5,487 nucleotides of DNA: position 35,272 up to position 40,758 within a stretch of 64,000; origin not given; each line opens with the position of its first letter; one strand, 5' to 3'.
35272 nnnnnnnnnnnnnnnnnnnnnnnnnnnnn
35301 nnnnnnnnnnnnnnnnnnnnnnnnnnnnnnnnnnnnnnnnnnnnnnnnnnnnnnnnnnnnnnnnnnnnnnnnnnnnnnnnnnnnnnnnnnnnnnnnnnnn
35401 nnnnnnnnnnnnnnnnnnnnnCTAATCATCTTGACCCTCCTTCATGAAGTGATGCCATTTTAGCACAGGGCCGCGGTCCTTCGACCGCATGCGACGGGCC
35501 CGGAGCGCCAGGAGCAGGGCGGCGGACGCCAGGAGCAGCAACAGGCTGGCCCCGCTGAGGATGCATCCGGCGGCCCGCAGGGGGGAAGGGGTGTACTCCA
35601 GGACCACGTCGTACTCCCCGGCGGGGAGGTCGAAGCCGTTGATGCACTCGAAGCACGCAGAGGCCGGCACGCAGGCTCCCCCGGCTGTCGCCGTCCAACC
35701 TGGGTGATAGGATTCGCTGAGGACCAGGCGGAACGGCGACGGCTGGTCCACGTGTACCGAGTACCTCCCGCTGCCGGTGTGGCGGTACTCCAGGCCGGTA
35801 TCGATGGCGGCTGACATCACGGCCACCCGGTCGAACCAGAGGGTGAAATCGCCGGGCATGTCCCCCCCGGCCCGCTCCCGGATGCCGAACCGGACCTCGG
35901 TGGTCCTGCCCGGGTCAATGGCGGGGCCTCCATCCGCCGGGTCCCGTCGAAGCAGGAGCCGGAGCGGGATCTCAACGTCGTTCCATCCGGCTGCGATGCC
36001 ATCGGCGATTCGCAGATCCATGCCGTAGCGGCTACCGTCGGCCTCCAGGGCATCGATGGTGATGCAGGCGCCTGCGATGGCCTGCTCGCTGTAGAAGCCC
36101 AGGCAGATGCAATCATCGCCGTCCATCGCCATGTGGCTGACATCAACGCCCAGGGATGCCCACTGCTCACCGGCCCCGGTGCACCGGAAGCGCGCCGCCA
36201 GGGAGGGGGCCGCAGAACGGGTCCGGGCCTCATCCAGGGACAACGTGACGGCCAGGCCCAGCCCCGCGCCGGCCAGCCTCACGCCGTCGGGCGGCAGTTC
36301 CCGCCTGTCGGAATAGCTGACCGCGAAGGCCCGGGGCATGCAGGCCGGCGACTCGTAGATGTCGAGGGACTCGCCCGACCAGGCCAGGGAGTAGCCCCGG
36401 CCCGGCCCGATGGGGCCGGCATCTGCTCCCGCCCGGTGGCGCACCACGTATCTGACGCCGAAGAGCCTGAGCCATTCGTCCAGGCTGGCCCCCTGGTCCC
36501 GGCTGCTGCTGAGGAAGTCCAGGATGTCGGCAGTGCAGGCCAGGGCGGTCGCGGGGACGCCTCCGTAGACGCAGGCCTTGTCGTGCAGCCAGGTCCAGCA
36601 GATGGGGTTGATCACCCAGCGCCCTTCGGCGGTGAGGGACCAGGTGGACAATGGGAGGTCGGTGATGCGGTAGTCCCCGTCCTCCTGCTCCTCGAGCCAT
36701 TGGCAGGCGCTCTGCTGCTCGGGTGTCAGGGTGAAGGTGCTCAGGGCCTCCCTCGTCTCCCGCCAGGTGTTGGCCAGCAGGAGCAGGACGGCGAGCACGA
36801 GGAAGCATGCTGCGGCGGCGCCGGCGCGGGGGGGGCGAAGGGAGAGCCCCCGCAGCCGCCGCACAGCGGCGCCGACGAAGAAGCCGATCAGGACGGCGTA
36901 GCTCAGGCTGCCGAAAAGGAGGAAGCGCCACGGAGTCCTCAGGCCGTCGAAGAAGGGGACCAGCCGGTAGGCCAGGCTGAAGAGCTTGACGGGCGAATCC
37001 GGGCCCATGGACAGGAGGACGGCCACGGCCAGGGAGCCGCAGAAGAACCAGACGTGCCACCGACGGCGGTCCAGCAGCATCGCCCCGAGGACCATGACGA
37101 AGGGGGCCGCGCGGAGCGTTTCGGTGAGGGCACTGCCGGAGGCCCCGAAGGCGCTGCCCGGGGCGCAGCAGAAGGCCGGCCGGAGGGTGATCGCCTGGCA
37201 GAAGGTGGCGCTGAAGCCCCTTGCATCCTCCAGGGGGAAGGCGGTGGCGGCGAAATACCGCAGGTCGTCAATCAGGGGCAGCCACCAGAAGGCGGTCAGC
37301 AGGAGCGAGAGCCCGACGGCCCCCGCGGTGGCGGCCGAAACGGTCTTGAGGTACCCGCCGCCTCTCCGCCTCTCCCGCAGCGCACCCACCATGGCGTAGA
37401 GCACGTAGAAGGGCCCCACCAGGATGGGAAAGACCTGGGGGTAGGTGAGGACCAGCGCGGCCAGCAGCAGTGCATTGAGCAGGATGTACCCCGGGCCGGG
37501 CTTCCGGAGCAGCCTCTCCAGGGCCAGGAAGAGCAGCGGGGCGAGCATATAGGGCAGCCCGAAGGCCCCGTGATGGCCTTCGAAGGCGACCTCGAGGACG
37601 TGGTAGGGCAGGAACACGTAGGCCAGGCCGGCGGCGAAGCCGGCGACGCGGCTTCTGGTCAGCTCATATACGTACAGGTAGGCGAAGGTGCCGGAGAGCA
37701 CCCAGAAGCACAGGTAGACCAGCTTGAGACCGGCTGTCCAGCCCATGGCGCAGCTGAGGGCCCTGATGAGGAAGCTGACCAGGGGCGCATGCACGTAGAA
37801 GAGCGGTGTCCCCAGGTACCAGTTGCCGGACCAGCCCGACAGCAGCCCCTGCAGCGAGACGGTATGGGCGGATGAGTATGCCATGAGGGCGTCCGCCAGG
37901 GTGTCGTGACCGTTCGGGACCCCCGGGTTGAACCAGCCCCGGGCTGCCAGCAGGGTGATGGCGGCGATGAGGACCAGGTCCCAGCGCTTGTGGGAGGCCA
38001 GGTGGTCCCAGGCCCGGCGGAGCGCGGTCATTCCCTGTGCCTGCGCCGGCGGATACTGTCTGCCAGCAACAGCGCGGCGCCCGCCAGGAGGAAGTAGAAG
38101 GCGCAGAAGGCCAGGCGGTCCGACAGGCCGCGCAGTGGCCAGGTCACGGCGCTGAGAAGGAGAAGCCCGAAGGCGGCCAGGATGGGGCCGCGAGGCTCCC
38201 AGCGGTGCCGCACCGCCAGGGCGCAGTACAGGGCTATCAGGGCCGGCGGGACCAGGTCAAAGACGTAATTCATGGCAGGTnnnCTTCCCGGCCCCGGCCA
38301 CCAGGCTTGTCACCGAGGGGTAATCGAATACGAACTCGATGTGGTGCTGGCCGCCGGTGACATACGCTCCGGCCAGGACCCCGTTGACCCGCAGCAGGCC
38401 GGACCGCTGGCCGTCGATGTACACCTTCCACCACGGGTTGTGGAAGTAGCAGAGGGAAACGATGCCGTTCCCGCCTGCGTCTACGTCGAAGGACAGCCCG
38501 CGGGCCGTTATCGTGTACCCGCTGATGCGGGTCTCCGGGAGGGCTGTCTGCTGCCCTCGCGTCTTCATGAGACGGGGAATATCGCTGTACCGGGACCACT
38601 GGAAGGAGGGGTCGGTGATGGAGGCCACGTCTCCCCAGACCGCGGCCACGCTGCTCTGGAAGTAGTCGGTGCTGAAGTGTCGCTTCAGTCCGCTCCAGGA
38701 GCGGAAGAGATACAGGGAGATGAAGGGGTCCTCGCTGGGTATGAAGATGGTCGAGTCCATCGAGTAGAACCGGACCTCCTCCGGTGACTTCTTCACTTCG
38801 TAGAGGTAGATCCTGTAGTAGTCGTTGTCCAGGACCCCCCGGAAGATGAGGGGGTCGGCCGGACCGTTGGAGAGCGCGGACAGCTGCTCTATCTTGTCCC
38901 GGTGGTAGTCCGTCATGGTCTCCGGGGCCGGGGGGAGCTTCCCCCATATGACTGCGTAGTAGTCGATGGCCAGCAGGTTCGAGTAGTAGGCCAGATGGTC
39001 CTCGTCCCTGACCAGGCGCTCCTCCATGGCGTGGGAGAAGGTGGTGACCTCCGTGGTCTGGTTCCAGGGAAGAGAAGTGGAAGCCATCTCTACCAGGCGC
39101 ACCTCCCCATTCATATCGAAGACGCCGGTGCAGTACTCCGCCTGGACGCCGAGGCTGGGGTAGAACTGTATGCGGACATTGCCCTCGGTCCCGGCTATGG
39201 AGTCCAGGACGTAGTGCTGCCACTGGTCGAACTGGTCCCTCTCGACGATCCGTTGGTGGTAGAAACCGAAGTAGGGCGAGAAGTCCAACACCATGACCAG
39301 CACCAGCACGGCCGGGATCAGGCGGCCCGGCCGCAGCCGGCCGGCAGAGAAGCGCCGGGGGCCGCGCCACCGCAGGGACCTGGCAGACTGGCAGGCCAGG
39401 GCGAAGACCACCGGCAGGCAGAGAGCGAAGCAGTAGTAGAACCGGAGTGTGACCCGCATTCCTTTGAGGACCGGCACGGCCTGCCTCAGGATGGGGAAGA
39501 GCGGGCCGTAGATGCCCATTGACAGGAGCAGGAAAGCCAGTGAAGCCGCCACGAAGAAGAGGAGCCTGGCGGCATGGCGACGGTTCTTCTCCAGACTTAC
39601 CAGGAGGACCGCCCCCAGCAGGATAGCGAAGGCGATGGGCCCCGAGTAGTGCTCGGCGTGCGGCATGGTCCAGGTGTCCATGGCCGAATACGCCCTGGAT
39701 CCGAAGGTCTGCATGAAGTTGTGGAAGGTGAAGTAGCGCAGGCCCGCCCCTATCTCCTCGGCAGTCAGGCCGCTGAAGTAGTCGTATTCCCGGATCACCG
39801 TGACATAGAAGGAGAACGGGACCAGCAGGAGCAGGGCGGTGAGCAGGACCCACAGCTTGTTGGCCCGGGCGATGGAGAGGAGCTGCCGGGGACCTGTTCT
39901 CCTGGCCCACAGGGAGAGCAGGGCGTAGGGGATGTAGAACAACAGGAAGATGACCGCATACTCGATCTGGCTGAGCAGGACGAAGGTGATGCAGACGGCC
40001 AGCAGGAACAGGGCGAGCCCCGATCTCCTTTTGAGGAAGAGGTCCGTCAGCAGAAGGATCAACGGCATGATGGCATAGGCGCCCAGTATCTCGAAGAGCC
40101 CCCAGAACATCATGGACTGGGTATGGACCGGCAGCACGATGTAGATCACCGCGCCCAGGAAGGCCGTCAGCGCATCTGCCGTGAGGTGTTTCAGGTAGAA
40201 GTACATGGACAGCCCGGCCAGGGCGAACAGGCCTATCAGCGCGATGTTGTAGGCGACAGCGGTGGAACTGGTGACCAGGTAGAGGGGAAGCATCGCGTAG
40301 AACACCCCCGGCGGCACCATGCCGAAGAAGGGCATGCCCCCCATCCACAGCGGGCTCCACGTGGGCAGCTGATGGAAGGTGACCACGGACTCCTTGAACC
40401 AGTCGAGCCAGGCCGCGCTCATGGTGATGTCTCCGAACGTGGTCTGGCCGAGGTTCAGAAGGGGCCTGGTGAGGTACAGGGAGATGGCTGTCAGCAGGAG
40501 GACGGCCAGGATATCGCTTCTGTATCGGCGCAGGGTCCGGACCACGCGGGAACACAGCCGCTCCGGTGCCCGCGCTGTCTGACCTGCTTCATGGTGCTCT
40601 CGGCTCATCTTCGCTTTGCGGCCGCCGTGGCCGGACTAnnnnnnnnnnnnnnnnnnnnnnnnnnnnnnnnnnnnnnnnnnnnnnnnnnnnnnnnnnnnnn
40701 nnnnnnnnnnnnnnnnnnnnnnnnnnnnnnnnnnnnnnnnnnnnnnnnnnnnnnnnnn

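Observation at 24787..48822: ~24-kb island encoding a polyprenyl-phosphate-sugar-dependent surface glycosylation system with candidate protein substrates embedded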

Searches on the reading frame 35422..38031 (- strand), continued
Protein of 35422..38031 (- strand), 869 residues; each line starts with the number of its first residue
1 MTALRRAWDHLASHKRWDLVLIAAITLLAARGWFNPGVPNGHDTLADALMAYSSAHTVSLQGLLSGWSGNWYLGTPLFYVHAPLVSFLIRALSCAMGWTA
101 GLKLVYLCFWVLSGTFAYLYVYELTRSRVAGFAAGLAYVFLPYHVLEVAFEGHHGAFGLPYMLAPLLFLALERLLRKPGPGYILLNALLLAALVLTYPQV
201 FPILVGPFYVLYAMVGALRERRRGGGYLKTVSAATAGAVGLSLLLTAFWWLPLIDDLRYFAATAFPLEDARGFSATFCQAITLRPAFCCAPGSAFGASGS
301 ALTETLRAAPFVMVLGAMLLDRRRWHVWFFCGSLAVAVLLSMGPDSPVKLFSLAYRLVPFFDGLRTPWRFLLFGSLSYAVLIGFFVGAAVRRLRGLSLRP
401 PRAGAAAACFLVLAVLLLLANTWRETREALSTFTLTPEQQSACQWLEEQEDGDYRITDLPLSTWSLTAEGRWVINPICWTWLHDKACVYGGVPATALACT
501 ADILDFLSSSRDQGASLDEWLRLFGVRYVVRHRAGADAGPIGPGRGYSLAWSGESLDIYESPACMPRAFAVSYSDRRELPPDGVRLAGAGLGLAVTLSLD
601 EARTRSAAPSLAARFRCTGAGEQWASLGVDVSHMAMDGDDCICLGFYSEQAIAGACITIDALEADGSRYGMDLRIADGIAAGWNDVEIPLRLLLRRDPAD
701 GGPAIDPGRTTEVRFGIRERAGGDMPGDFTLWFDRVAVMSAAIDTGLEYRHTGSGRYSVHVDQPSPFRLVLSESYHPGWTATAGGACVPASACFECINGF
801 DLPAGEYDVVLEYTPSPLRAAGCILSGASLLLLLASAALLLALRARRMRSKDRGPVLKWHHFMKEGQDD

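Call 33: find_encoding_contigs(protein=P0009, flank=10000, max_places=1)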
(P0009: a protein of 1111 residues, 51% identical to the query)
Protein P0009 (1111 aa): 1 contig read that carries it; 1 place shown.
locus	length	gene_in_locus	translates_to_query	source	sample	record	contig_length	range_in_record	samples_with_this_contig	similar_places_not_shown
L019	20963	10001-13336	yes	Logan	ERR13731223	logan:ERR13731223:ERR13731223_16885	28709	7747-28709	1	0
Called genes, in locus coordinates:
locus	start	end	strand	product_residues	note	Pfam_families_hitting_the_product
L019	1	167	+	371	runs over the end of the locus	PF00155:Aminotran_1_2 (weak), PF01041:DegT_DnrJ_EryC1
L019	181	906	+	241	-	PF00535:Glycos_transf_2, PF13641:Glyco_tranf_2_3 (weak)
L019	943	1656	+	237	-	PF01144:CoA_trans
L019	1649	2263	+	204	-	PF01144:CoA_trans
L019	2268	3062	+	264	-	PF00132:Hexapep (faint)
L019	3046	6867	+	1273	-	PF09586:YfhO (faint), PF10131:PTPS_related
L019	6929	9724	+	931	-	PF09586:YfhO (faint), PF10131:PTPS_related (weak)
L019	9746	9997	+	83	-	-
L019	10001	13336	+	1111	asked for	PF00535:Glycos_transf_2, PF13641:Glyco_tranf_2_3 (weak)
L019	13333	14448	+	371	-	PF13439:Glyco_transf_4, PF13579:Glyco_trans_4_4, PF20706:GT4-conflict (weak), PF00534:Glycos_transf_1, PF13692:Glyco_trans_1_4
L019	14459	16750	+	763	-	PF14264:Glucos_trans_II (weak)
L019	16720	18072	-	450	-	-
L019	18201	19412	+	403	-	PF04932:Wzy_C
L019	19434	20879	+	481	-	PF03600:CitMHS, PF02040:ArsB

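Call 36: search_protein_families(library=pfam, proteins=[L019:16723-18072:-], max_evalue=5)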
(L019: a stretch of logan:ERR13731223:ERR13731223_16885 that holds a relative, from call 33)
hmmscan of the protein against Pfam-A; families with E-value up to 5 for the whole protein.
L019:16723-18072:- (450 aa): 0 families

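Call 41: predict_structure(alignment_id=A1)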
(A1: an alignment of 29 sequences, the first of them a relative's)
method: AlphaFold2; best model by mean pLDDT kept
length: 869 residues; sequences in the alignment: 29
mean_pLDDT: 77.4   pTM: 0.75
mean pLDDT of the five models: 77.4, 76.1, 73.8, 72.9, 67.3
residues with pLDDT >= 90: 230; 70-90: 419; 50-70: 125; < 50: 95
segments of 3 or more residues with pLDDT < 50: 53-82, 153-155, 258-263, 462-499, 854-869
pLDDT, mean of each block of 10 residues (from residue 1): 60 77 92 79 60 42 30 31 66 79 86 95 93 95 84 62 93 91 91 75 85 91 88 92 84 58 60 89 81 81 90 95 94 95 91 82 77 94 95 76 81 91 87 79 79 65 35 33 37 38 62 74 82 58 80 87 86 86 74 77 80 81 82 85 90 85 88 75 88 76 80 86 73 87 88 74 92 76 86 83 92 73 86 86 81 46 39
secondary structure, 60 per line:
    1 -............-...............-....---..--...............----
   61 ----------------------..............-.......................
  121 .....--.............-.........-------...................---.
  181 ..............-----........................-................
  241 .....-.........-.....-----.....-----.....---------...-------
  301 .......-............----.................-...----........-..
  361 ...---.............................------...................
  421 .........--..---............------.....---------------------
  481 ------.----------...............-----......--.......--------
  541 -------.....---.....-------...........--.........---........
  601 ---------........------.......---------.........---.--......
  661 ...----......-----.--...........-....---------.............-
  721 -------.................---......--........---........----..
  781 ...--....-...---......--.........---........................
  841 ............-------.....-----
elements in order (helices of 4 or more, strands of 3 or more residues): H2-13 H15-29 H31-34 H42-56 H83-96 H98-125 H128-140 H142-150 H158-176 H180-194 H200-223 H225-245 H247-255 H257-261 H267-271 H277-281 H301-307 H309-320 H325-341 H350-357 H359-363 H367-395 H402-429 H437-448 E455-459 H498-512 H518-523 E526-532 E548-552 E556-560 E568-578 E584-589 E593-600 E610-617 E624-630 E640-648 E655-663 E668-673 E682-689 E694-697 E710-719 E728-744 E748-753 E756-763 E767-774 E779-783 E786-789 E791-793 E797-802 E805-813 H817-852 H860-864

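Call 45: fold_search(model_id=the predicted structure, library=pdb)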
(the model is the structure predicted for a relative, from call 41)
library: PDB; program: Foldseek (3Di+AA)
matches with E <= 10: 938; with E <= 0.001: 51
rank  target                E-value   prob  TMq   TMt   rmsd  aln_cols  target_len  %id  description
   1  6w98_A                8.0e-15  1.00  0.51  0.35  17.6      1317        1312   11  Single-Particle Cryo-EM Structure of Arabinofuranosyltransferase AftD from Mycobacteria (released 2020-05-13)
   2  6wby                  8.8e-14  1.00  0.51  0.37  16.4      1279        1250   12  Single-Particle Cryo-EM Structure of Arabinofuranosyltransferase AftD from Mycobacteria, Mutant R1389S Class 2 (released 2020-05-13)
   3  6wbx                  1.0e-12  1.00  0.43  0.32  17.5      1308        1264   12  Single-Particle Cryo-EM Structure of Arabinofuranosyltransferase AftD from Mycobacteria, Mutant R1389S Class 1 (released 2020-05-13)
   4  6x0o                  2.4e-07  1.00  0.27  0.23  18.9       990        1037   11  Single-Particle Cryo-EM Structure of Arabinosyltransferase EmbB from Mycobacterium smegmatis (released 2020-06-10)
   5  8age_A                4.7e-07  1.00  0.35  0.45  14.3       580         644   14  Structure of yeast oligosaccharylransferase complex with acceptor peptide bound (released 2022-12-07)
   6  7bvh_A                6.3e-07  1.00  0.26  0.23  20.0       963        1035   12  Crystal structure of arabinosyltransferase EmbC2-AcpM2 complex from Mycobacterium smegmatis complexed with di-arabinos (released 2020-04-29)
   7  8agc_A                8.6e-07  1.00  0.35  0.42  15.4       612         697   14  Structure of yeast oligosaccharylransferase complex with lipid-linked oligosaccharide and non-acceptor peptide bound (released 2022-12-07)
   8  7bvc_A                9.8e-07  1.00  0.27  0.22  22.0       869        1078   12  Cryo-EM structure of Mycobacterium smegmatis arabinosyltransferase EmbA-EmbB-AcpM2 in complex with ethambutol (released 2020-04-29)
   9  7bvf_B                1.7e-06  1.00  0.24  0.21  21.7      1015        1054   12  Cryo-EM structure of Mycobacterium tuberculosis arabinosyltransferase EmbA-EmbB-AcpM2 in complex with ethambutol (released 2020-04-29)
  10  6s7o_A                2.5e-06  1.00  0.35  0.45  14.8       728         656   13  Cryo-EM structure of human oligosaccharyltransferase complex OST-A (released 2019-12-18)
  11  8agb_A                3.4e-06  1.00  0.35  0.45  13.4       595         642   13  Structure of yeast oligosaccharylransferase complex with lipid-linked oligosaccharide bound (released 2022-12-07)
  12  7oci_F                3.4e-06  1.00  0.36  0.47  13.4       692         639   13  Cryo-EM structure of yeast Ost6p containing oligosaccharyltransferase complex (released 2022-02-16)
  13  6s7t_A                3.5e-06  1.00  0.34  0.41  17.0       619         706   12  Cryo-EM structure of human oligosaccharyltransferase complex OST-B (released 2019-12-18)
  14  7zlh_A                3.5e-06  1.00  0.35  0.44  11.3       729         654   10  Cryo-EM structure of C-mannosyltransferase CeDPY19, in apo state, bound to CMT2-Fab and anti-Fab nanobody (released 2023-01-11)
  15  7zli_A                3.5e-06  1.00  0.34  0.42  11.2       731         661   11  Cryo-EM structure of C-mannosyltransferase CeDPY19, in complex with Dol25-P-Man and bound to CMT2-Fab and anti-Fab nan (released 2023-01-11)
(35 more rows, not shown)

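Call 74: search_protein_families(library=pfam, proteins=[L003:5175-6917:+, L003:12601-14526:+], max_evalue=0.001)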
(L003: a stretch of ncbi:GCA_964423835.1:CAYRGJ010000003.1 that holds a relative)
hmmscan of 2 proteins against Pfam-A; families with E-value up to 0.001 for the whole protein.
L003:5175-6917:+ (581 aa): 0 families

L003:12601-14526:+ (642 aa): 1 family
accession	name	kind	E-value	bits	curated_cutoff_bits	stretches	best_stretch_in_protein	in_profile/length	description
PF11738.13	DUF3298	-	0.00064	21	24.1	0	405-446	41-77/84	Protein of unknown function (DUF3298)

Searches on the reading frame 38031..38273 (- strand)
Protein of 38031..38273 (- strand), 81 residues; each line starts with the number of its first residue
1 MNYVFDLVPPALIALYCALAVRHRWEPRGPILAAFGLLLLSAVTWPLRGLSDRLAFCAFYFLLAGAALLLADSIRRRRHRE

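Call 4: search_protein_families(library=pfam, proteins=[window:38031-38273:-], max_evalue=0.01)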
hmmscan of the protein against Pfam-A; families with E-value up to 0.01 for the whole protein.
window:38031-38273:- (81 aa): 1 family
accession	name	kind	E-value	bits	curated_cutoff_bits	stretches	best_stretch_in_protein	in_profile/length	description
PF23539.1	DUF7134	-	0.00046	20.3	27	1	11-78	86-155/155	Domain of unknown function (DUF7134)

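Call 7: search_protein_families(library=ncbifam, proteins=[window:38031-38273:-], max_evalue=0.01)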
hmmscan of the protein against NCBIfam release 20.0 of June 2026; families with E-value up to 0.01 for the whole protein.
window:38031-38273:- (81 aa): 0 families

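Call 36: search_protein_families(library=pfam, proteins=[window:38031-38273:-], max_evalue=5)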
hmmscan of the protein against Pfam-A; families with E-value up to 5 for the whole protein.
window:38031-38273:- (81 aa): 1 family
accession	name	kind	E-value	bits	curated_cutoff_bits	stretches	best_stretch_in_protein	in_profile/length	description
PF23539.1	DUF7134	-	0.00046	20.3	27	1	11-78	86-155/155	Domain of unknown function (DUF7134)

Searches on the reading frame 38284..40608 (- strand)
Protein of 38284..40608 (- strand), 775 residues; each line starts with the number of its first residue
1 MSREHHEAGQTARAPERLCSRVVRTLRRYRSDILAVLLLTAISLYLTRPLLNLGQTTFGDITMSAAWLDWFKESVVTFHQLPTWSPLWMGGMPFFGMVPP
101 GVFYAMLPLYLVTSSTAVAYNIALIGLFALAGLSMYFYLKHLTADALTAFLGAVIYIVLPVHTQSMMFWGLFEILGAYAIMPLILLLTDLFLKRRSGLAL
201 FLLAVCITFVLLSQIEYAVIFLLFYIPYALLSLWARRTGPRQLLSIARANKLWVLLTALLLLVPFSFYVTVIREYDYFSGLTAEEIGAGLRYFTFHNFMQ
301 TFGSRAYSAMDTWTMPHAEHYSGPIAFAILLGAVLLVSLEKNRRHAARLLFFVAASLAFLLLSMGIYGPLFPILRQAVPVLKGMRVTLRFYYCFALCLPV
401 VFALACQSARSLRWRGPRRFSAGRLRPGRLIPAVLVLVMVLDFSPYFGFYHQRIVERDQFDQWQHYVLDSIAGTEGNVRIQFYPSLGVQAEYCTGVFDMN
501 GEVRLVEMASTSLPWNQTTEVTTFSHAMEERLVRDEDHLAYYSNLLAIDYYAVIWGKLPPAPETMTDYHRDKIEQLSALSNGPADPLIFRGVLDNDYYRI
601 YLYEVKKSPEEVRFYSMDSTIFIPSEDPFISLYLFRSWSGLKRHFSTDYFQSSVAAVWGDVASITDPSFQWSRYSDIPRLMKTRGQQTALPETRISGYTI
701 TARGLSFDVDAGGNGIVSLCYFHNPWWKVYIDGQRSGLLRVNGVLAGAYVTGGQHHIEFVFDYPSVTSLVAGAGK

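Call 4: search_protein_families(library=pfam, proteins=[window:38284-40608:-], max_evalue=0.01)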
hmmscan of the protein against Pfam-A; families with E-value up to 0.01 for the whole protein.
window:38284-40608:- (775 aa): 2 families
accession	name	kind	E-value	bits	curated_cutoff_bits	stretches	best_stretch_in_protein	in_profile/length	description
PF10131.15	PTPS_related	-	6.2e-06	25.4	26.4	1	103-231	9-136/621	6-pyruvoyl-tetrahydropterin synthase related domain; membrane protein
PF09586.16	YfhO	-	3.8e-05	22.7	28.5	0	724-761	786-823/835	Bacterial membrane protein YfhO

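Call 7: search_protein_families(library=ncbifam, proteins=[window:38284-40608:-], max_evalue=0.01)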
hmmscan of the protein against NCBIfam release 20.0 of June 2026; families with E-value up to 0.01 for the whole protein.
window:38284-40608:- (775 aa): 0 families

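Call 29: search_solved_structures(query=window:38284-40608:-, max_evalue=1)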
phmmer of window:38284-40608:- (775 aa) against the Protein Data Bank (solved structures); distinct sequences matched with E-value up to 1: 0.
